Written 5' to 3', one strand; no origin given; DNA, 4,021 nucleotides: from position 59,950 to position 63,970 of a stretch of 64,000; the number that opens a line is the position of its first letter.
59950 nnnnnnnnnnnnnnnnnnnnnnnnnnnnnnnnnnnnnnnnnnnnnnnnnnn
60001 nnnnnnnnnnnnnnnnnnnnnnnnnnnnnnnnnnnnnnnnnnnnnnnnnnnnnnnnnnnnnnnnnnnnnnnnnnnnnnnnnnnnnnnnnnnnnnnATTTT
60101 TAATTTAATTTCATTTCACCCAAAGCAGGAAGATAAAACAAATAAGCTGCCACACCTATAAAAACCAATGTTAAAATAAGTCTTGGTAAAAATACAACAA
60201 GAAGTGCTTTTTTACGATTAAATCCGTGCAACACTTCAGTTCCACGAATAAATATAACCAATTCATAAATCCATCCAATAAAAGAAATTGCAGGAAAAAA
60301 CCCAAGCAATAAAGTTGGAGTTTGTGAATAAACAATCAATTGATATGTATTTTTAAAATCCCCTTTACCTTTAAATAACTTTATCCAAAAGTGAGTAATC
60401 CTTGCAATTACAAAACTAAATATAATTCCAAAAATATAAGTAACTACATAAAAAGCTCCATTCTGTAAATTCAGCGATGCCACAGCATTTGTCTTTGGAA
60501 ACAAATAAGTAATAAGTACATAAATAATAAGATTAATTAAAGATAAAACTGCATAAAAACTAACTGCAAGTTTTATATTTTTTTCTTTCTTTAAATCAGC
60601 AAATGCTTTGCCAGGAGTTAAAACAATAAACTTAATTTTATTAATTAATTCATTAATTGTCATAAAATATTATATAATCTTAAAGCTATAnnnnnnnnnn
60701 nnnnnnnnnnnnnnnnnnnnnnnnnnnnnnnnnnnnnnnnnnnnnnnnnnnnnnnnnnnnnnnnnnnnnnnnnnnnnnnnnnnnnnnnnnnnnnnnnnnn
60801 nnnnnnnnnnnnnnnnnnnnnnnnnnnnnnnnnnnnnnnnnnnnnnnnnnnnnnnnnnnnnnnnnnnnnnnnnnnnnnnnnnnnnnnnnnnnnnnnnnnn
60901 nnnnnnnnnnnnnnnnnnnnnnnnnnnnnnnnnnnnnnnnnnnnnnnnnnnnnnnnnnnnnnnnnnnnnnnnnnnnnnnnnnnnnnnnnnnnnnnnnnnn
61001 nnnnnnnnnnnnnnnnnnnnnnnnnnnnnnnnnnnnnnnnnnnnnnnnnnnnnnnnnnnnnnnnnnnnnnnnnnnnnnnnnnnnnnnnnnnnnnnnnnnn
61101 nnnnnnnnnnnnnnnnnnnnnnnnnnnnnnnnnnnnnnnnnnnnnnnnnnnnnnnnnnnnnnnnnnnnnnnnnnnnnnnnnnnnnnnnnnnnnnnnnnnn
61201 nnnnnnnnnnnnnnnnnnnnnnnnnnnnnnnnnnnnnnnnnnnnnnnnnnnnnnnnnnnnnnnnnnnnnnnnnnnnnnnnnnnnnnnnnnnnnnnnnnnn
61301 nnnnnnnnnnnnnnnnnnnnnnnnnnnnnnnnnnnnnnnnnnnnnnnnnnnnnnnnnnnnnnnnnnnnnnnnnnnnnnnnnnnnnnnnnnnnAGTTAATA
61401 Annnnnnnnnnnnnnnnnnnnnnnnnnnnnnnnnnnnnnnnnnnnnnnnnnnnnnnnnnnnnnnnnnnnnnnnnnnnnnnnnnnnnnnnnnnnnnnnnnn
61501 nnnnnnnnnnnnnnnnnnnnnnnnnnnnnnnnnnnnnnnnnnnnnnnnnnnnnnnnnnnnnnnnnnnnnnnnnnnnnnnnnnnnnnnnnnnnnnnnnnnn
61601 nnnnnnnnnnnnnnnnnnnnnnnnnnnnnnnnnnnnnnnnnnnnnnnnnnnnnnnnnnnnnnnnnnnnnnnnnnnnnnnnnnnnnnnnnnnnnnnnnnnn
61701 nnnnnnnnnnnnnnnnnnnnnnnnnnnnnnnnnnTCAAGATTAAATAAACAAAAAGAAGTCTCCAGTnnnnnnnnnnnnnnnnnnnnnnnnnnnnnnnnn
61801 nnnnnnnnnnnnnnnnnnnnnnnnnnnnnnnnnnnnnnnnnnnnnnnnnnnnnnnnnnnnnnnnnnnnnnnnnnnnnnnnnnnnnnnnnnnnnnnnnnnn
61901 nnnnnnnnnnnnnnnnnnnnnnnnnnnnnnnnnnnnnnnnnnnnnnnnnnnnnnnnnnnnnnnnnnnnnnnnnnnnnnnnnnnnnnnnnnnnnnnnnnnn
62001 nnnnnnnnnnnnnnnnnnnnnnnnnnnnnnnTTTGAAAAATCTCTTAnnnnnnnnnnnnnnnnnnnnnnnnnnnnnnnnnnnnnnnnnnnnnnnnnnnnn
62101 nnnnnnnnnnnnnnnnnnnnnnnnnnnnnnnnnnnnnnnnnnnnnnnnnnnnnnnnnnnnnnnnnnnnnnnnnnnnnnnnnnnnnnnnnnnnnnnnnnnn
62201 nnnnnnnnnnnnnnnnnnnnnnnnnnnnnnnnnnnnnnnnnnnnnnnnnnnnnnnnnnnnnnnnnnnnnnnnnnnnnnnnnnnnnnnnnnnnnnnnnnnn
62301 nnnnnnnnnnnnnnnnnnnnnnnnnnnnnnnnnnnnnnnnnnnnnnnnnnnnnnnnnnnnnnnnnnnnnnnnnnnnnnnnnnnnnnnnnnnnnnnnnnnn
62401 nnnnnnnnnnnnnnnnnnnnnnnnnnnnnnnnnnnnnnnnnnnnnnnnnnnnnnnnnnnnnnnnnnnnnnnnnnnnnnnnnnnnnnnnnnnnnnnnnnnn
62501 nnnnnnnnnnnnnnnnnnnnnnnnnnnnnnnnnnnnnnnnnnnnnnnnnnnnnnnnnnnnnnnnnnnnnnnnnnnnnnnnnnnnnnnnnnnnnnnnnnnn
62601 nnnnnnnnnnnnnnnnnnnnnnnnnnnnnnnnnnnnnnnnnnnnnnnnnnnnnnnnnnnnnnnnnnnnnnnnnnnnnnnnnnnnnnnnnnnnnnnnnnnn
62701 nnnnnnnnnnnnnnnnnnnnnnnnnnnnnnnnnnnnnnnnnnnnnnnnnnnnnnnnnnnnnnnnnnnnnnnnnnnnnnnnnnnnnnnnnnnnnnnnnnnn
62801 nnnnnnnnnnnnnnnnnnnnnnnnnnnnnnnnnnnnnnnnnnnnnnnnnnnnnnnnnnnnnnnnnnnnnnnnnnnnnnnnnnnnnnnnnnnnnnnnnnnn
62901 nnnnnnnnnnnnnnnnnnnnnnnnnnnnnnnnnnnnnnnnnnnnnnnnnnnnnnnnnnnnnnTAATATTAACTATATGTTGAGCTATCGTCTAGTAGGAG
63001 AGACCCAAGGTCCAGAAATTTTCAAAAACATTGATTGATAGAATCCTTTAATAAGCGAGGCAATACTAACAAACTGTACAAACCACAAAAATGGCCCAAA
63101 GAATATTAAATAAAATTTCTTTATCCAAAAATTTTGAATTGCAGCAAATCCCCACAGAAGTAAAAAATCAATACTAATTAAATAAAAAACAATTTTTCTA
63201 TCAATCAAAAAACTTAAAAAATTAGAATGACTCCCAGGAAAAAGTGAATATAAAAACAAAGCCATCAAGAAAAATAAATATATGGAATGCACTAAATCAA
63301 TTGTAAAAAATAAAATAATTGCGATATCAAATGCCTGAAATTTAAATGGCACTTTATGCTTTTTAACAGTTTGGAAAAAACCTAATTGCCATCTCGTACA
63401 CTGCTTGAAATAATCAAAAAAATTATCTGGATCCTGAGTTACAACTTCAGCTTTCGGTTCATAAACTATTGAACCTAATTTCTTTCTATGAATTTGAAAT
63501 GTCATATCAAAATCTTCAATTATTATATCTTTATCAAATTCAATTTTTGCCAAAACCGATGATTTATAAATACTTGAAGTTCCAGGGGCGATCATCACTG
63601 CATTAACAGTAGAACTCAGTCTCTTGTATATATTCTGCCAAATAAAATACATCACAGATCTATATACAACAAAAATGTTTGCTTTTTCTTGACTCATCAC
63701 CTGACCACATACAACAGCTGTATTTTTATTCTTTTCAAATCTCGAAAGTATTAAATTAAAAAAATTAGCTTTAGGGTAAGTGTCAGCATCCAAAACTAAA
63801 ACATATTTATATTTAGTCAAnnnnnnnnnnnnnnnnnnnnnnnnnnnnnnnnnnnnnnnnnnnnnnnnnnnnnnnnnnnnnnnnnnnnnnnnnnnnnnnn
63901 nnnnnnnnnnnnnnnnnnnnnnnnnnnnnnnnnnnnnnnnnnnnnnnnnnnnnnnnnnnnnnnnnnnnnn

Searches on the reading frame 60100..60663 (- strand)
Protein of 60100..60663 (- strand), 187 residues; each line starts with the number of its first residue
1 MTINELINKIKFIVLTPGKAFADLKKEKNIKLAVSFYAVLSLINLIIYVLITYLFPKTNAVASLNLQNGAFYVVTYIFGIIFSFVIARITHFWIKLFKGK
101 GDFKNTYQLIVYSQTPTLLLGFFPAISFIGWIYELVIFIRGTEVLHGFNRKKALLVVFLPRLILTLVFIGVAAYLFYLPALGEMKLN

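Call 39: search_protein_families(library=pfam, proteins=[window:60100-60663:-], max_evalue=0.1)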
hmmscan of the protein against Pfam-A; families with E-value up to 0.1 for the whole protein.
window:60100-60663:- (187 aa): 4 families
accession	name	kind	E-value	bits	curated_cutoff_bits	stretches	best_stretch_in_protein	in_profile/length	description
PF04893.22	Yip1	-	3.8e-20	72.9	28.6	1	14-171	4-172/173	Yip1 domain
PF06157.16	DUF973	-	0.012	15.2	26.4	1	28-171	6-133/309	Protein of unknown function (DUF973)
PF04238.17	DUF420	-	0.014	16.2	30.5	1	2-89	3-89/130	Protein of unknown function (DUF420)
PF24284.1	DUF7472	-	0.046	14.3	27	1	24-82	3-54/65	Family of unknown function (DUF7472)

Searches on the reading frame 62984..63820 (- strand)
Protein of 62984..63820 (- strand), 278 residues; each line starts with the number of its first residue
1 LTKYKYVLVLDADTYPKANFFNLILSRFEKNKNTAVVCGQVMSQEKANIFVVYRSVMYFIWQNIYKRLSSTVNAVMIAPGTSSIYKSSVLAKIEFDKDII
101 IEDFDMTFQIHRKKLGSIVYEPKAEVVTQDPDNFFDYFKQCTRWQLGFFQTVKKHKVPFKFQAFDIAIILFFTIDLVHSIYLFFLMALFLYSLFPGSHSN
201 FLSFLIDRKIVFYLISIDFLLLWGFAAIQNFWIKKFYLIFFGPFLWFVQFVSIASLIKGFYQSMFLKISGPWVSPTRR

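Call 39: search_protein_families(library=pfam, proteins=[window:62984-63820:-], max_evalue=0.1)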
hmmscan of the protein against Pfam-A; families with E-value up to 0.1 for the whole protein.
window:62984-63820:- (278 aa): 6 families
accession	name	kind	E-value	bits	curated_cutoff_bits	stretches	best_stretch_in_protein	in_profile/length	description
PF13632.12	Glyco_trans_2_3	-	3.4e-15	56.8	27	1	6-191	1-195/198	Glycosyl transferase family group 2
PF13641.12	Glyco_tranf_2_3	-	5.3e-11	43.4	27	1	4-146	87-229/230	Glycosyltransferase like family 2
PF03142.21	Chitin_synth_2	-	1.9e-05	24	27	1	2-87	200-286/527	Chitin synthase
PF13506.12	Glyco_transf_21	-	8.5e-05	22.5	21.7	1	2-145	29-173/174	Glycosyl transferase family 21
PF00535.33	Glycos_transf_2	-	0.00019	21.8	23.3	1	2-92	77-166/168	Glycosyl transferase family 2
PF12472.13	DUF3693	-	0.0033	17.5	21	1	60-84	17-46/60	Phage related protein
